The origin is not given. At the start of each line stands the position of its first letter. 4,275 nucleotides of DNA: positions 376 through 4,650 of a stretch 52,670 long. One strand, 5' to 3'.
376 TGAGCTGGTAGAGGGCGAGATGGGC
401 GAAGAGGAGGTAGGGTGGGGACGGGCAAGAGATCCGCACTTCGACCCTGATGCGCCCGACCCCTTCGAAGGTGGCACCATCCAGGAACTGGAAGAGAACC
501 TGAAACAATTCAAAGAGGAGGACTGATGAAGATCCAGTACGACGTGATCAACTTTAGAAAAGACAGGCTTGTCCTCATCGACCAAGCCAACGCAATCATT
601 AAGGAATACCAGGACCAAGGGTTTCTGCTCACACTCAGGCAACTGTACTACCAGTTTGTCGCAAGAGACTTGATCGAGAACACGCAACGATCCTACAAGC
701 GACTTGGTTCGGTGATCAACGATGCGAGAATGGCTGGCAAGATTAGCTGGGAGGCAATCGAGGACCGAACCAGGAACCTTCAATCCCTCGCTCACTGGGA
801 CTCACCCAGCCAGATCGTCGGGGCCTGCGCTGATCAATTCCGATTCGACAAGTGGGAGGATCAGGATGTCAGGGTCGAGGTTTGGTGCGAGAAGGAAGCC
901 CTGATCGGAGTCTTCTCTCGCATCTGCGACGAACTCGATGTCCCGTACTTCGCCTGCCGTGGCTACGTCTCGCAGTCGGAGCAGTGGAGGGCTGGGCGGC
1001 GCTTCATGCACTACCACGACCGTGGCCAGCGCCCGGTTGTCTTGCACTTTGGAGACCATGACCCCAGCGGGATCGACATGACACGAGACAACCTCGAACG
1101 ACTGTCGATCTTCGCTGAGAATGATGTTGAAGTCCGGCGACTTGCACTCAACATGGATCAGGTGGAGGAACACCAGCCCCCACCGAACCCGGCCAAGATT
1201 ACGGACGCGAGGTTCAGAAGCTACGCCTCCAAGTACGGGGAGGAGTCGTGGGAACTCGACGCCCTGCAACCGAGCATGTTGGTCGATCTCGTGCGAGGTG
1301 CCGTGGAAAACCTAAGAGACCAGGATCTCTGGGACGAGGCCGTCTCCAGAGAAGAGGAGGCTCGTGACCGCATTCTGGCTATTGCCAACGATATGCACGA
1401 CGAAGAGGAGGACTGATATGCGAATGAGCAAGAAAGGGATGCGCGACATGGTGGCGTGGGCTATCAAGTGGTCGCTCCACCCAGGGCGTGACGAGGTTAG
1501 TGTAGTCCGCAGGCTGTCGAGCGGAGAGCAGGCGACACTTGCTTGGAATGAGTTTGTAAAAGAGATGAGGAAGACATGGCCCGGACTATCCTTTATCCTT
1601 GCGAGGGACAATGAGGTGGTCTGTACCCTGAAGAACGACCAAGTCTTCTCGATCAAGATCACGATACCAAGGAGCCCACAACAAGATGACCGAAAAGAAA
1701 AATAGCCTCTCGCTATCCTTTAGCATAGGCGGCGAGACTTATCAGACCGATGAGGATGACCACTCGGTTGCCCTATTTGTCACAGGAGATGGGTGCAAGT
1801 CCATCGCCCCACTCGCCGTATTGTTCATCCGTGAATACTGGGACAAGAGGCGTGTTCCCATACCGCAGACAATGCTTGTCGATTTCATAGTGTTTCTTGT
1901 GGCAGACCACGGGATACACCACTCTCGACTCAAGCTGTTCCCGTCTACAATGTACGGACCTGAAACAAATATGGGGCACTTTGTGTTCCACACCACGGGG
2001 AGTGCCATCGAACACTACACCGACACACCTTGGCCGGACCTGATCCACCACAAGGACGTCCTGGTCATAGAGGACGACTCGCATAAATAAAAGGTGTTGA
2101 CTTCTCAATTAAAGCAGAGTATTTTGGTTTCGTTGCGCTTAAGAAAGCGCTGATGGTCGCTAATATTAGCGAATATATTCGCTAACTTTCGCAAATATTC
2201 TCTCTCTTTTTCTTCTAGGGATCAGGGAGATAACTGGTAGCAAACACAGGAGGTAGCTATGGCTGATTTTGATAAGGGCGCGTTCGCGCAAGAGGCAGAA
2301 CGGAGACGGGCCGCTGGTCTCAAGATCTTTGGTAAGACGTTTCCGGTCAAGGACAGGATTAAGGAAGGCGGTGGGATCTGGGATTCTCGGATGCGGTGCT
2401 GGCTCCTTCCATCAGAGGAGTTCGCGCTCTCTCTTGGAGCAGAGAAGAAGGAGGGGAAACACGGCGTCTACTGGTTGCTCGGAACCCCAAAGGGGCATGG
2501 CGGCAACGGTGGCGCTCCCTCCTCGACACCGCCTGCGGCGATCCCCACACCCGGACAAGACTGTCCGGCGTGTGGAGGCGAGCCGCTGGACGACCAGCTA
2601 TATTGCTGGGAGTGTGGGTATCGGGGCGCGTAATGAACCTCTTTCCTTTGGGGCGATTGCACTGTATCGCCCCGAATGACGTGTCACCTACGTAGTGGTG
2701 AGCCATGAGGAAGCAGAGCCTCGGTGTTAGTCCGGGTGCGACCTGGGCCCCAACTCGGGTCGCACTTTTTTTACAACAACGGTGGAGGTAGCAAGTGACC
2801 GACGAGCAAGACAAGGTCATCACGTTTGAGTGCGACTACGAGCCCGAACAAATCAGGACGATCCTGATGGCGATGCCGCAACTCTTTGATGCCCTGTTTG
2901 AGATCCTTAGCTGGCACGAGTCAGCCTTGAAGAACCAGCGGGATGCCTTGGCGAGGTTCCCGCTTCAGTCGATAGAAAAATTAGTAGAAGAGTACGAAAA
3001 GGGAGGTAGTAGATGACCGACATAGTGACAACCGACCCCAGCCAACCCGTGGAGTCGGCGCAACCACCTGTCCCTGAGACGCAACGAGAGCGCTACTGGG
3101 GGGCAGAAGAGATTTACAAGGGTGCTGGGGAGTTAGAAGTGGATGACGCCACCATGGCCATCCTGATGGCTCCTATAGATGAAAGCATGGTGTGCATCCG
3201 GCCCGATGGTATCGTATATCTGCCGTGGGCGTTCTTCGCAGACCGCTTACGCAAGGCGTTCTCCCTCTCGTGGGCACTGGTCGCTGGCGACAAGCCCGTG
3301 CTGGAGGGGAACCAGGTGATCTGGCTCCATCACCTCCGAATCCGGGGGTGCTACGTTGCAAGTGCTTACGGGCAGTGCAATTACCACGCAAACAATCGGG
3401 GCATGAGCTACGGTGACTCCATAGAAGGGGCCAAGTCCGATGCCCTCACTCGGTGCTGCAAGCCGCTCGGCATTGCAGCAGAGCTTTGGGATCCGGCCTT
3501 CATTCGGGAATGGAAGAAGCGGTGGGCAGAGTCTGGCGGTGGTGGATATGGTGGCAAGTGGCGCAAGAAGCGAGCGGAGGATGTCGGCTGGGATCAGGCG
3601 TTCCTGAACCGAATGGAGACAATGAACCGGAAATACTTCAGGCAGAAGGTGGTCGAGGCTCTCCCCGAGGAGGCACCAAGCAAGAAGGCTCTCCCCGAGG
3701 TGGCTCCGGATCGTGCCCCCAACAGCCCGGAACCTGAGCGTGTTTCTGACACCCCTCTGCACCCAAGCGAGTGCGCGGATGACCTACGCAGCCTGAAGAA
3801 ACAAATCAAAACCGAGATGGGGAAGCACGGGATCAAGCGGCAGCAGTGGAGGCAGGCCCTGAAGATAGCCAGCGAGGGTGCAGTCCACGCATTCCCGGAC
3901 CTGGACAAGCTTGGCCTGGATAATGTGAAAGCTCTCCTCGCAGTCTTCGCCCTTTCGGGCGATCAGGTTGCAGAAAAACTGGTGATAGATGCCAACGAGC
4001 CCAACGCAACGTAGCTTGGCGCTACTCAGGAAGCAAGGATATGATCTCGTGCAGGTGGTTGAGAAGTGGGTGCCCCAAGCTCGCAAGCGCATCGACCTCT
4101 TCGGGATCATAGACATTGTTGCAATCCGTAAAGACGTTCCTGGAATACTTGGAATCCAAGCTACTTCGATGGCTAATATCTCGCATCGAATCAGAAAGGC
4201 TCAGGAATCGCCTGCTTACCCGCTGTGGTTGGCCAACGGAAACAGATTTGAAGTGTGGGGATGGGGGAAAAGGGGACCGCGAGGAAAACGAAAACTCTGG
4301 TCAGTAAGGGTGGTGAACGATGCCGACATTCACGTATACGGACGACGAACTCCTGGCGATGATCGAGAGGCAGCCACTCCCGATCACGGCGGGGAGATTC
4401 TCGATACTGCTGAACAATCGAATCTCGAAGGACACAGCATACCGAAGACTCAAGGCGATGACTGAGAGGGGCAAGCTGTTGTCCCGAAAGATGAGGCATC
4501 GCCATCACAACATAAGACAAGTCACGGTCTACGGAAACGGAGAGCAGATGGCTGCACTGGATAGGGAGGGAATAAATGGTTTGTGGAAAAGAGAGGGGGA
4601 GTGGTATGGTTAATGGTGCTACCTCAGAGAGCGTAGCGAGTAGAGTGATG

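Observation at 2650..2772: Conserved multi-hairpin leader ending in an intrinsic terminator, present twice in segment A on opposite strands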

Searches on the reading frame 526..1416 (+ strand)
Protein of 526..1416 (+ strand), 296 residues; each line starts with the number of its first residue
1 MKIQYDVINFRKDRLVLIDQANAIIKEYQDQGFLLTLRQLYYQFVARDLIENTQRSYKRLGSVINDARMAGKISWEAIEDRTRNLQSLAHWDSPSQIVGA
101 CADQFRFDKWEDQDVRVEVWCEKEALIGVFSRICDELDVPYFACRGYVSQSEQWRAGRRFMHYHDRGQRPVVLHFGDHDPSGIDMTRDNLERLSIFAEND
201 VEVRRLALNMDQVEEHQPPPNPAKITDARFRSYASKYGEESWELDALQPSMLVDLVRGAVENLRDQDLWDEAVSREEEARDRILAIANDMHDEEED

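Call 16: search_protein_families(library=phrogs, proteins=[window:526-1416:+])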
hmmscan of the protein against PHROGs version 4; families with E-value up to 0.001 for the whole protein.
window:526-1416:+ (296 aa): 1 family
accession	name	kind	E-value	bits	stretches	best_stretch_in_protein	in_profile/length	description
phrog_6247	-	DNA, RNA and nucleotide metabolism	2.6e-117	392.3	1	1-295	2-297/303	DNA topoisomerase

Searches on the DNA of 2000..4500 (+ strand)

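Call 9: search_dna_similar(query=window:2000-4500:+, collection=phages, mode=near, max_rows=30)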
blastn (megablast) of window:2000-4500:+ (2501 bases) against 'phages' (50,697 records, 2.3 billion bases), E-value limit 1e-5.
No match.

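Call 42: search_rna_families(source=window, start=2630, end=2800, threshold=evalue, max_evalue=10, show_alignments=4)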
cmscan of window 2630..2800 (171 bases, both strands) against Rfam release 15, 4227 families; matches with E-value up to 10: 2.
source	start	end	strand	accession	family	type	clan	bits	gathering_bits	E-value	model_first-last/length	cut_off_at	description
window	2723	2776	+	RF00236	ctRNA_pGA1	Gene; antisense;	-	12.4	45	3.6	1-79/79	no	ctRNA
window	2666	2780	+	RF00560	SNORA17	Gene; snRNA; snoRNA; HACA-box;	CL00029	10.4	29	9.4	1-132/132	no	Small nucleolar RNA SNORA17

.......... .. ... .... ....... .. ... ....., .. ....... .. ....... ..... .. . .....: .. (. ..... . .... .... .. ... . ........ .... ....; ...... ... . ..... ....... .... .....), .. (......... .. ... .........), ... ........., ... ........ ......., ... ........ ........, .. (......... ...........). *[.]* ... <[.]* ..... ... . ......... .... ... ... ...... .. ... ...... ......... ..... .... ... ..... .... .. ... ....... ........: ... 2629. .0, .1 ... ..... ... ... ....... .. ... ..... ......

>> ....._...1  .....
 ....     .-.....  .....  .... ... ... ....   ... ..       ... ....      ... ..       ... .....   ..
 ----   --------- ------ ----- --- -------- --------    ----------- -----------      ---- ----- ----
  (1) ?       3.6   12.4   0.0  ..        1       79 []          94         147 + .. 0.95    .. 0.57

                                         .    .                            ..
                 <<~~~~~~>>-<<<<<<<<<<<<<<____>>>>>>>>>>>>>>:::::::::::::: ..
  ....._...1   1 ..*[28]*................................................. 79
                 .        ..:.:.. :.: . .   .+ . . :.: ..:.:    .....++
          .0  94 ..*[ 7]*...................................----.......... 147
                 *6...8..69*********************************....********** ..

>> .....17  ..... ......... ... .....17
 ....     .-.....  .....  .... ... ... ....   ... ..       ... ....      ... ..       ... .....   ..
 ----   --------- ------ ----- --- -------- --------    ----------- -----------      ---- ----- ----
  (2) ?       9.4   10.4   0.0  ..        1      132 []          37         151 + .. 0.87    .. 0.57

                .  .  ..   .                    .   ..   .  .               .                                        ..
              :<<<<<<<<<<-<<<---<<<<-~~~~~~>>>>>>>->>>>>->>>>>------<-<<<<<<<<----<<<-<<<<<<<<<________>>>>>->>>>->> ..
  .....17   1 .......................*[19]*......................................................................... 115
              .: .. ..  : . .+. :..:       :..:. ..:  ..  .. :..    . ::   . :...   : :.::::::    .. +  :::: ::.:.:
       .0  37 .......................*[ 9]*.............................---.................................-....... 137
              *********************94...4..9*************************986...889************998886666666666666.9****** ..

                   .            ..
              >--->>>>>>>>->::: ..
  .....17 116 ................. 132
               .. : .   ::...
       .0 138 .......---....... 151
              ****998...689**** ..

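Call 114: search_with_rna_model(model_id=R1, sources=[L153, L154, L155, L156, L157], max_evalue=1, filters=off)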
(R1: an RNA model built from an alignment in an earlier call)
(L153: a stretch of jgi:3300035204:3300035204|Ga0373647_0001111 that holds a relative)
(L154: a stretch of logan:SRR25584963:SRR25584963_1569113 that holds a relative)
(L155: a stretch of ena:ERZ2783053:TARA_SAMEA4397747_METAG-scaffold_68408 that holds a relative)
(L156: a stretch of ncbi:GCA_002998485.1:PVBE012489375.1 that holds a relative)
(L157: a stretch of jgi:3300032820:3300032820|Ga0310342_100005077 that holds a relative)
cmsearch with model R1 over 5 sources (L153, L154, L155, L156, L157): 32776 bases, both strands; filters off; matches with E-value up to 1: 2.
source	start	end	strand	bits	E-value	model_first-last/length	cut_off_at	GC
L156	26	44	+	9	0.37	31-50/54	no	0.68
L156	542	591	-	8.1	0.65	1-54/54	no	0.64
